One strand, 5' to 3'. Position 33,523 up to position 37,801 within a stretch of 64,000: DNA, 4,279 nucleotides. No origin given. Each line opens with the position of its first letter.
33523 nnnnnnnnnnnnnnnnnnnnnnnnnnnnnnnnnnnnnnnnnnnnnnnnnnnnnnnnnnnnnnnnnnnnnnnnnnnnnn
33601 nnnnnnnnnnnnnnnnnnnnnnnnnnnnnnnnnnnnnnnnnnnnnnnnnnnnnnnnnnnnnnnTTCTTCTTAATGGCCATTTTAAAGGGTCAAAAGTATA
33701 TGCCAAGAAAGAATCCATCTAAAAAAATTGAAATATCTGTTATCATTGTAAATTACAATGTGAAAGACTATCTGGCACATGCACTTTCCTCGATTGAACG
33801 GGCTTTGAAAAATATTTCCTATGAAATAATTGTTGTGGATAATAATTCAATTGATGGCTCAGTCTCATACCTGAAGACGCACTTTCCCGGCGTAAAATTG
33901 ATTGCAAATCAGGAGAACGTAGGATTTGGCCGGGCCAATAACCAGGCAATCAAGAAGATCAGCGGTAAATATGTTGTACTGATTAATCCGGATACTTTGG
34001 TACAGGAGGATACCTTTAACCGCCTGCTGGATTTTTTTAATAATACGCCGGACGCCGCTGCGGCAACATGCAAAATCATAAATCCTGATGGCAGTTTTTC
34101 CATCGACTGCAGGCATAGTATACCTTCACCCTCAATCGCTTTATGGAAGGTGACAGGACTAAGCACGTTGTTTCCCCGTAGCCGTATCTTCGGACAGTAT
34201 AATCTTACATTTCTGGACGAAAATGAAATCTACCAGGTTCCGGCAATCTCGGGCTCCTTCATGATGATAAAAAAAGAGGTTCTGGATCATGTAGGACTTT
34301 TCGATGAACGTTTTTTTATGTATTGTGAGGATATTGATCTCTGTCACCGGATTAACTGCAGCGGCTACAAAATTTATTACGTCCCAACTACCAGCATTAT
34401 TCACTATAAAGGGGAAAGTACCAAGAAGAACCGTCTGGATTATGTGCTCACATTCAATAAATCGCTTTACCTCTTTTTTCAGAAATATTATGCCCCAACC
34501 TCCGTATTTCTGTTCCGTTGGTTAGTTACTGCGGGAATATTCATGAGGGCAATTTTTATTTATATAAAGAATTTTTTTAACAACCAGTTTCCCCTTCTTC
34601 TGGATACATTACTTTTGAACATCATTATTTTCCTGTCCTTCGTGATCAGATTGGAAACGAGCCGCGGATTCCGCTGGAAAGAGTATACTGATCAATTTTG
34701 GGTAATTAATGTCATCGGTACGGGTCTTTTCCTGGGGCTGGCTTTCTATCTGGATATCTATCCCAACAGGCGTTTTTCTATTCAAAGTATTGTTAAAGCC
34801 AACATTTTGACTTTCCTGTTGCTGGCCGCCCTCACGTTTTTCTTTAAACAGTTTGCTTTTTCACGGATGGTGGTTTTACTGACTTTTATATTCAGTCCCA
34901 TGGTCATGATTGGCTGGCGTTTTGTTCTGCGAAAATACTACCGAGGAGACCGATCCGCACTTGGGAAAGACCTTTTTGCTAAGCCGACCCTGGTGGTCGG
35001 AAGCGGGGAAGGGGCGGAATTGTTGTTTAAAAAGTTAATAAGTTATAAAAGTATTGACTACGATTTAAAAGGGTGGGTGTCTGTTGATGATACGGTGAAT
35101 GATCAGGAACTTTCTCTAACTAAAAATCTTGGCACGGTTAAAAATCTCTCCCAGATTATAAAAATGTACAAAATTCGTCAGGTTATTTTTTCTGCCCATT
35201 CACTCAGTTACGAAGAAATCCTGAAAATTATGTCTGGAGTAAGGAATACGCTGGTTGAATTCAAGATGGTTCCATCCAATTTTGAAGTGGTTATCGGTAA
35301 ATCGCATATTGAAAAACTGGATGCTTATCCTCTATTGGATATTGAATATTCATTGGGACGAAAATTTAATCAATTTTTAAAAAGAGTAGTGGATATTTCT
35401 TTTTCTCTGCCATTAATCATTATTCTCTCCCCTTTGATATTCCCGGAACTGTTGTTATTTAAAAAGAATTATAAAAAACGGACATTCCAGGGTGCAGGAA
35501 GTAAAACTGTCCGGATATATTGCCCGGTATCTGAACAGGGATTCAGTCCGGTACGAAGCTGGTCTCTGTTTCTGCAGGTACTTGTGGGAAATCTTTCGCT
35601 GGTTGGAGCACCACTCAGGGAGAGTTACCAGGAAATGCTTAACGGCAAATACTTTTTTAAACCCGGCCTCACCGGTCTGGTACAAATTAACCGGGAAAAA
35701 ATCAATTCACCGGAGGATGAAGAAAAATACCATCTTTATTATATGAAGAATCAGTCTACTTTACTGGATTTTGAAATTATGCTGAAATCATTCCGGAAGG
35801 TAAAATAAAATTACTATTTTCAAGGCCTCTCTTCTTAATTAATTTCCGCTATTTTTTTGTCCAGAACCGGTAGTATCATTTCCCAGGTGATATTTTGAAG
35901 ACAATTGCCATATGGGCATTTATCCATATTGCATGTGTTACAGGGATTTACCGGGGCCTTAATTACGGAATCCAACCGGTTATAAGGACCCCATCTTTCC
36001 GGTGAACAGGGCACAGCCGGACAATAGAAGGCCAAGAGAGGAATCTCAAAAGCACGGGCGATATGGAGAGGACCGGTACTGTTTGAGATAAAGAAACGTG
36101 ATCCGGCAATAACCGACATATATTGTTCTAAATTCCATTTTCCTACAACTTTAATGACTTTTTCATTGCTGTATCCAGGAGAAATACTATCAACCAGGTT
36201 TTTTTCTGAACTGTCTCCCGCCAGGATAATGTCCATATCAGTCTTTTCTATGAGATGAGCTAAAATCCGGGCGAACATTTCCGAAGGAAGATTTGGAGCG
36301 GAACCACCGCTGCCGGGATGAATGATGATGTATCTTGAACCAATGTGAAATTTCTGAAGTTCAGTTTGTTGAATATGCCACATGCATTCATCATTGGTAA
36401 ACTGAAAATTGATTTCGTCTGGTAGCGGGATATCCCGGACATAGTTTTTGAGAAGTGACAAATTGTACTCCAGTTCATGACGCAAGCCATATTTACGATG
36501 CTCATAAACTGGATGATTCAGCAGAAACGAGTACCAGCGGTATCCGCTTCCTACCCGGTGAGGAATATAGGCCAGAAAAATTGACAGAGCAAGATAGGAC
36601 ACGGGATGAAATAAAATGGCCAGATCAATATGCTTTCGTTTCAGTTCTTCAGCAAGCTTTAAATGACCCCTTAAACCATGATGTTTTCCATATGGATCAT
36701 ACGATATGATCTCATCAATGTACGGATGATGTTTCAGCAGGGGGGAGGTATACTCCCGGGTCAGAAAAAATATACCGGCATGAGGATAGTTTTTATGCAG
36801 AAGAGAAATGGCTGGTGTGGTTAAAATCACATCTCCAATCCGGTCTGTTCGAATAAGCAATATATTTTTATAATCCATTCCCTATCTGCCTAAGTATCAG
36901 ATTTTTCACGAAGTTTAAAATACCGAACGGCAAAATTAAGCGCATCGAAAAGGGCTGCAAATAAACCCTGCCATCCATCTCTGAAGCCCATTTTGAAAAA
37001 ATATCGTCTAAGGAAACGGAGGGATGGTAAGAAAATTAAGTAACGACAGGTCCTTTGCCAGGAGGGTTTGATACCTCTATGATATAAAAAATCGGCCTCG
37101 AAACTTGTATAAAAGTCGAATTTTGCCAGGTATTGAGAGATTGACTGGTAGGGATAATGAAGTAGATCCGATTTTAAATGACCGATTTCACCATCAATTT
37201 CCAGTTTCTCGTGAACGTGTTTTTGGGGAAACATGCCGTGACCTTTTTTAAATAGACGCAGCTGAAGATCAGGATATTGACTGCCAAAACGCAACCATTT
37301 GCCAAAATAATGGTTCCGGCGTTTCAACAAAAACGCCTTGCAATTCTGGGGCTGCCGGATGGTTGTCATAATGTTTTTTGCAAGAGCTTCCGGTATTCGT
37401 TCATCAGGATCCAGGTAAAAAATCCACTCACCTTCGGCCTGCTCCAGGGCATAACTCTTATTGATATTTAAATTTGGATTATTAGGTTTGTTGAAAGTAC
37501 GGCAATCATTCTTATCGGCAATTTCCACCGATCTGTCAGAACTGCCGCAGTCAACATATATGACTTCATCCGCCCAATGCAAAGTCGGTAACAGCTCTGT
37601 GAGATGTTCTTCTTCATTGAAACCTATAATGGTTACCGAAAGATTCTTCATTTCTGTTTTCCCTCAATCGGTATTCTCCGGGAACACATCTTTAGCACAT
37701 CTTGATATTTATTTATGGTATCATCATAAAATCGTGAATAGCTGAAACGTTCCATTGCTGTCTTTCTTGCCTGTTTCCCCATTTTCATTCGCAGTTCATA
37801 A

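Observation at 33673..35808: A second, adjacent fusion joins a GT2 glycosyltransferase to a WbaP-like scaffold with eroded PGT motifs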

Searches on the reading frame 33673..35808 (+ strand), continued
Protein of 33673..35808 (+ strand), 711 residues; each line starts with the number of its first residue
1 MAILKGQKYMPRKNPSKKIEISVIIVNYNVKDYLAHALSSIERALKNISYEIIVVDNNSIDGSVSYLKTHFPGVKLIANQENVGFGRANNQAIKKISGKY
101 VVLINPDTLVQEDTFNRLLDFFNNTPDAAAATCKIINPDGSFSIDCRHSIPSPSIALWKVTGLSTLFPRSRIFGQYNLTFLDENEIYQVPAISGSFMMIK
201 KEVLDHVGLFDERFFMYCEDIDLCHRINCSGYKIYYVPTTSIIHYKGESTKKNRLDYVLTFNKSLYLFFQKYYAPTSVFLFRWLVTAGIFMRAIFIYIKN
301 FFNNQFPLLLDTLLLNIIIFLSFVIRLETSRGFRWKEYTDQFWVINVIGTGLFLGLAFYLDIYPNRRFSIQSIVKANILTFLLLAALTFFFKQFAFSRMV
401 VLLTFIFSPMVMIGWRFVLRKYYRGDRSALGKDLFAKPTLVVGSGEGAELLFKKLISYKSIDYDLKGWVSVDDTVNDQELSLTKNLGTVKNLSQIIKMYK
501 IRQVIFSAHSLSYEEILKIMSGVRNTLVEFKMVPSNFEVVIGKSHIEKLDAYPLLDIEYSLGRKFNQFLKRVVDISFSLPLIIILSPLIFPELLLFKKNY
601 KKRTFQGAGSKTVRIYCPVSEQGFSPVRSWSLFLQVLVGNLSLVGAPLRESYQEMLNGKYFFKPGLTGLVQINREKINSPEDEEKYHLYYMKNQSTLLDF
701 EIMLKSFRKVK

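Call 51: predict_structure(alignment_id=A1)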
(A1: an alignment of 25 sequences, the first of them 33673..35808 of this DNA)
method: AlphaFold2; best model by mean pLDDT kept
length: 711 residues; sequences in the alignment: 25
mean_pLDDT: 73.8   pTM: 0.53
mean pLDDT of the five models: 73.8, 71.3, 71.1, 70.1, 69.7
residues with pLDDT >= 90: 74; 70-90: 404; 50-70: 175; < 50: 58
segments of 3 or more residues with pLDDT < 50: 1-15, 248-250, 363-366, 424-435, 459-461, 478-480, 542-545, 551-557
pLDDT, mean of each block of 10 residues (from residue 1): 33 59 89 81 88 89 84 89 87 93 87 88 91 69 52 58 55 55 76 81 91 78 86 85 61 61 76 76 71 70 72 86 83 77 79 80 52 77 75 66 83 75 41 53 79 67 73 59 72 81 76 63 65 58 51 43 78 90 87 83 74 81 76 89 84 57 82 80 76 81 78 43
secondary structure, 60 per line:
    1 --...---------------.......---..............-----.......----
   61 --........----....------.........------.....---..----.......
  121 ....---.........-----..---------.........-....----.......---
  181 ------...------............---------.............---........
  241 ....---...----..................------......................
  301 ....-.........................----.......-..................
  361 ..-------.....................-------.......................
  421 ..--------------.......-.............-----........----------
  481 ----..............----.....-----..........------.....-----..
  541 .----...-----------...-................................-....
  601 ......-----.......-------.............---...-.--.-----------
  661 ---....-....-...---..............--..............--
elements in order (helices of 4 or more, strands of 3 or more residues): E21-27 H31-44 E50-56 H63-70 E75-78 H85-93 E100-104 H114-124 E128-136 H153-161 H163-166 H171-177 E187-189 E196-200 H201-207 H217-229 E233-244 H255-272 H279-304 H306-330 H335-341 H343-362 H370-390 H398-422 E437-443 H445-457 E463-470 E485-488 H489-498 E503-507 H513-522 E529-533 E539-541 E546-548 H564-595 E600-606 E612-618 H626-638 E642-644 E664-667 H669-672 H680-693 H696-709

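Call 53: fold_search(model_id=the predicted structure, library=pdb)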
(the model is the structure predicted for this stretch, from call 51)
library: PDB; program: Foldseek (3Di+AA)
matches with E <= 10: 1632; with E <= 0.001: 518
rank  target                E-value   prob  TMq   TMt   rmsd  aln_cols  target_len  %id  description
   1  8t53_A                1.5e-13  1.00  0.26  0.40  10.7       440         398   18  S. enterica WbaP in a styrene maleic acid liponanoparticle (released 2024-02-14)
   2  6p61_C                7.4e-12  1.00  0.23  0.80   4.4       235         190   22  Structure of a Glycosyltransferase from Leptospira borgpetersenii serovar Hardjo-bovis (strain JB197) (released 2019-07-10)
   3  6p61_B                7.8e-12  1.00  0.22  0.76   5.1       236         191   22  Structure of a Glycosyltransferase from Leptospira borgpetersenii serovar Hardjo-bovis (strain JB197) (released 2019-07-10)
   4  6nqt_F                9.2e-12  1.00  0.27  0.39   6.9       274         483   15  GalNac-T2 soaked with UDP-sugar (released 2020-01-29)
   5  6nqt_E                1.1e-11  1.00  0.28  0.39   7.4       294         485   15  GalNac-T2 soaked with UDP-sugar (released 2020-01-29)
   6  6e7i_A                1.4e-11  1.00  0.27  0.38   7.4       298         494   15  Human ppGalNAcT2 I253A/L310A Mutant with EA2 and UDP (released 2020-01-29)
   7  8ujf_A                1.4e-11  1.00  0.26  0.34  11.7       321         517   19  X-ray crystal structure of Toxoplasma gondii GalNAc-T3 in complex with UDP-GalNAc, Mn2+, and Muc5AC-3,13 (released 2024-05-15)
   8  6egs_A                1.6e-11  1.00  0.26  0.37   9.7       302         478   14  Crystal structure of the GalNAc-T2 F104S mutant in complex with UDP-GalNAc (released 2018-04-11)
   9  6s24_A                1.7e-11  1.00  0.25  0.33   9.4       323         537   16  Crystal structure of the TgGalNAc-T3 in complex with UDP, manganese and the peptide 3 (released 2019-12-25)
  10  6s22_A                2.0e-11  1.00  0.27  0.36   7.3       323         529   16  Crystal structure of the TgGalNAc-T3 in complex with UDP, manganese and FGF23c (released 2019-12-25)
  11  6yv7_B                2.1e-11  1.00  0.26  0.50   8.3       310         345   18  Mannosyltransferase PcManGT from Pyrobaculum calidifontis (released 2020-07-22)
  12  2z87_B                2.2e-11  1.00  0.25  0.30   6.7       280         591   18  Crystal structure of chondroitin polymerase from Escherichia coli strain K4 (K4CP) complexed with UDP-GalNAc and UDP (released 2008-09-16)
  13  9omm_A                2.4e-11  1.00  0.25  0.63   5.3       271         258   17  WrtF fucosyltransferase - tetrasaccharide product (released 2025-10-29)
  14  8uje                  2.4e-11  1.00  0.25  0.33   5.3       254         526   20  X-ray crystal structure of Toxoplasma gondii GalNAc-T3 in complex with UDP-GalNAc, Mn2+, and Muc5AC-3,13 (released 2024-05-15)
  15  7sp7_A                2.4e-11  1.00  0.26  0.36  18.6       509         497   14  Chlorella virus hyaluronan synthase inhibited by UDP (released 2022-04-06)
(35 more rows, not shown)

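Call 68: search_protein_families(library=ncbifam, proteins=[L027:5250-6008:+, L027:2715-4115:+, L027:4130-5236:+], max_evalue=1e-8)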
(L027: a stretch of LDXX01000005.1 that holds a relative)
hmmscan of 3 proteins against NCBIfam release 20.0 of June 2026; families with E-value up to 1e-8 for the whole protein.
L027:5250-6008:+ (252 aa): 9 families
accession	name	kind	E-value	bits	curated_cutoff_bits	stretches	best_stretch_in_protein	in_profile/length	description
TIGR04182.1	glyco_TIGR04182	equivalog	2.8e-18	66.4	325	1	5-217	4-196/293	S-layer glycoprotein N-glycosyltransferase AglJ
NF047588.1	GlcsyltransPgfSStrep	equivalog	3.5e-17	62.6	500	1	1-177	1-167/308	glycosyltransferase PgfS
NF058614.1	PPMAGASynPpgS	equivalog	4.2e-16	59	370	1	4-211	3-196/226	polyprenyl-phospho-N-acetylgalactosaminyl synthase PpgS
NF041391.1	DPhHxTase_Halo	equivalog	7e-15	54.6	375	1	9-216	3-188/213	dolichyl-phosphate hexose transferase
NF007986.1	PRK10714.1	equivalog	7.8e-15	54.7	529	1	4-227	9-216/316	undecaprenyl-phosphate 4-deoxy-4-formamido-L-arabinose transferase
TIGR03469.1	HpnB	hypoth_equivalog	2.2e-12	46.7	379.25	1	5-121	48-167/386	hopene-associated glycosyltransferase HpnB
NF038302.1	EPS_HpsE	equivalog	4.5e-10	39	300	1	5-74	5-73/307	hormogonium polysaccharide biosynthesis glycosyltransferase HpsE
NF045692.1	OglycostaseCruG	equivalog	5e-09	35.6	600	1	5-123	45-161/386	2'-O-glycosyltransferase CruG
TIGR03937.1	PgaC_IcaA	equivalog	5.6e-09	35.5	422.3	1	5-106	49-141/407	poly-beta-1,6-N-acetyl-D-glucosamine synthase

L027:2715-4115:+ (466 aa): 10 families
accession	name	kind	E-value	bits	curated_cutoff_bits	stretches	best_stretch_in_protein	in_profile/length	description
TIGR03025.1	EPS_sugtrans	subfamily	1.8e-141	472.4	295.55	1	15-464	2-443/445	exopolysaccharide biosynthesis polyprenyl glycosylphosphotransferase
TIGR03023.1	WcaJ_sugtrans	equivalog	1.5e-127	426.7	410.75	1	15-463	2-450/453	undecaprenyl-phosphate glucose phosphotransferase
TIGR03013.1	EpsB_2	subfamily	9.2e-97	324.9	393.35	1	16-464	3-441/443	TIGR03013 family XrtA/PEP-CTERM system glycosyltransferase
TIGR03022.1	WbaP_sugtrans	subfamily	3.9e-84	283.5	403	1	15-464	4-454/456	undecaprenyl-phosphate galactose phosphotransferase WbaP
NF007518.0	PRK10124.1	equivalog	8.3e-74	249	684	1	52-459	51-457/464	undecaprenyl-phosphate glucose phosphotransferase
NF041877.1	EPS_EpsZ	equivalog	5.1e-61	206.7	800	1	44-465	40-458/459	exopolysaccharide biosynthesis polyisoprenyl-phosphate hexose-1-phosphate transferase EpsZ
NF052601.1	undeca_RfbP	equivalog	1e-49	169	330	1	273-460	41-236/244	undecaprenyl-phosphate galactose phosphotransferase family protein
NF050817.1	PolSacchBiosHfsE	equivalog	2.1e-47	162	750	1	182-460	176-460/467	polysaccharide biosynthesis protein HfsE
NF011751.0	PRK15204.1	equivalog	4.2e-44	150.9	907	1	60-463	70-473/476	undecaprenyl-phosphate galactose phosphotransferase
NF045514.1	glycotran_HepC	equivalog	2.5e-27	95.6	140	1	265-386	105-211/220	heterocyst development glycosyltransferase HepC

L027:4130-5236:+ (368 aa): 12 families
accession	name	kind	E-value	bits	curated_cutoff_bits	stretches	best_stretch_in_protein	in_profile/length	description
TIGR03588.1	PseC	equivalog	4.6e-86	289.1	423.5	1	21-365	15-379/380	UDP-4-amino-4,6-dideoxy-N-acetyl-beta-L-altrosamine transaminase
NF008687.0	PRK11706.1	equivalog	3.6e-81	272.8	375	1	21-366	15-374/375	dTDP-4-amino-4,6-dideoxygalactose transaminase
NF008658.2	PRK11658.1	equivalog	2.8e-78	263.2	631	1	16-366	14-377/379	UDP-4-amino-4-deoxy-L-arabinose aminotransferase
TIGR04181.1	NHT_00031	hypoth_equivalog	2.1e-70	237.4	420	1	34-345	28-357/359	LegC family aminotransferase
TIGR02379.1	ECA_wecE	subfamily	7.3e-67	225.7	434.85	1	35-366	30-375/376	dTDP-4-amino-4,6-dideoxy-D-glucose transaminase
NF011936.0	PRK15407.1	equivalog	1.5e-56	192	423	2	11-215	45-251/440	lipopolysaccharide biosynthesis protein RfbH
TIGR04427.1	PLP_DesI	equivalog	2.2e-56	191.6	650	1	35-361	51-378/390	dTDP-4-dehydro-6-deoxyglucose aminotransferase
NF005816.0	PRK07682.1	equivalog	5.9e-13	48.2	620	1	57-160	96-205/390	aminotransferase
NF004975.0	PRK06348.1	equivalog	1.8e-11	43.6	549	1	28-158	65-202/384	pyridoxal phosphate-dependent aminotransferase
NF005817.0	PRK07683.1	equivalog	6.2e-11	41.6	575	1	55-158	93-201/387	aminotransferase A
TIGR01977.1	am_tr_V_EF2568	hypoth_equivalog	1e-10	41.2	377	1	36-204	44-218/376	cysteine desulfurase family protein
NF004621.0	PRK05957.1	equivalog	5.7e-09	35.2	498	1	53-159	90-201/389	pyridoxal phosphate-dependent aminotransferase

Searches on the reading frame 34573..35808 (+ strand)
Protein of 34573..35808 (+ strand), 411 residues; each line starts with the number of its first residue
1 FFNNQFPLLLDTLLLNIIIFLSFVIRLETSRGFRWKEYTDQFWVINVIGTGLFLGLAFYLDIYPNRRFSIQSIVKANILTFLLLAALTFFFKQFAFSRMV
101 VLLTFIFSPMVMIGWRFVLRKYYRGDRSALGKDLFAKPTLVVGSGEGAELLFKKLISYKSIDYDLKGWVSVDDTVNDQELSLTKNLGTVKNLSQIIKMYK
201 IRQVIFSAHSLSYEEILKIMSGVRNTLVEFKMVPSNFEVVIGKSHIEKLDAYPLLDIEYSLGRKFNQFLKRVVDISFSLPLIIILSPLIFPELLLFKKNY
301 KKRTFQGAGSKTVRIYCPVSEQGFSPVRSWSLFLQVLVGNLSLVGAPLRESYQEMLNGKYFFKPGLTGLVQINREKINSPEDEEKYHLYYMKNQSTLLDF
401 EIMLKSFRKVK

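Call 31: search_protein_representatives(protein=window:34573-35808:+)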
Query: 411 residues. Proteins with E-value up to 0.001 (for the whole library): 4485; up to 1e-10: 907; up to 1e-30: 75. The best 150 are listed.
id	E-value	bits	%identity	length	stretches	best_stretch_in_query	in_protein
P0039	4.3e-133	460.7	54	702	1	1-409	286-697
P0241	4.3e-116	404.8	48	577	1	4-406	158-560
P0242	6.8e-103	361.3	44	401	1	11-407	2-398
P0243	6.4e-81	289.0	33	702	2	58-407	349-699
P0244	6.7e-80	285.6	68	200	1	30-221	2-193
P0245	4.8e-79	282.8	41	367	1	44-407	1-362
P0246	1.1e-76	275.0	53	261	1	155-407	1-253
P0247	2.0e-61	224.8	36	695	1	4-409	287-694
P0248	3.9e-60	220.5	38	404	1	10-406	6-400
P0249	5.1e-56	207.0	36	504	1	11-409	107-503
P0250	2.3e-54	201.5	34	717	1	14-409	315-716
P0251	2.6e-54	201.4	32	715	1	10-406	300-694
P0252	4.3e-54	200.6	82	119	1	293-411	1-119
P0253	7.9e-54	199.8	31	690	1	46-409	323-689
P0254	2.4e-53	198.2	36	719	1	6-410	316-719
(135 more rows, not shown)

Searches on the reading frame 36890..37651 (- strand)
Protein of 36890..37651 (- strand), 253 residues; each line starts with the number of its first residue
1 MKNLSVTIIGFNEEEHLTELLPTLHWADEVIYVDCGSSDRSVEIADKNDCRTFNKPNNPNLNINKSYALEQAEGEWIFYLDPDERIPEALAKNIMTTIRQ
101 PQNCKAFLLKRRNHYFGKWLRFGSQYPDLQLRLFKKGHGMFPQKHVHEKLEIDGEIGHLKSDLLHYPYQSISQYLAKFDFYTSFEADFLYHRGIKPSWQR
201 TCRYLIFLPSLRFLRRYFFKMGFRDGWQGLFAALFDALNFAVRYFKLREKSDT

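Call 30: search_protein_families(library=pfam, proteins=[window:36890-37651:-], max_evalue=0.00001)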
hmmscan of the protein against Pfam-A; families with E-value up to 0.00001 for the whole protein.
window:36890-37651:- (253 aa): 1 family
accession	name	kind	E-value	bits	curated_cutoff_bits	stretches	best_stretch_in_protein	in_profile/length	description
PF00535.33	Glycos_transf_2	-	2.1e-11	44.5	23.3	1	5-103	1-108/168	Glycosyl transferase family 2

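Call 55: search_protein_families(library=ncbifam, proteins=[window:36890-37651:-], max_evalue=0.00001)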
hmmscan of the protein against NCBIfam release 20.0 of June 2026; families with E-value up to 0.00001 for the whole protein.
window:36890-37651:- (253 aa): 1 family
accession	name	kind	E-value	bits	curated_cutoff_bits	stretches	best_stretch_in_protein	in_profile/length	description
TIGR04283.1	glyco_like_mftF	equivalog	2.3e-12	47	182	1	4-139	1-137/221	TIGR04283 family arsenosugar biosynthesis glycosyltransferase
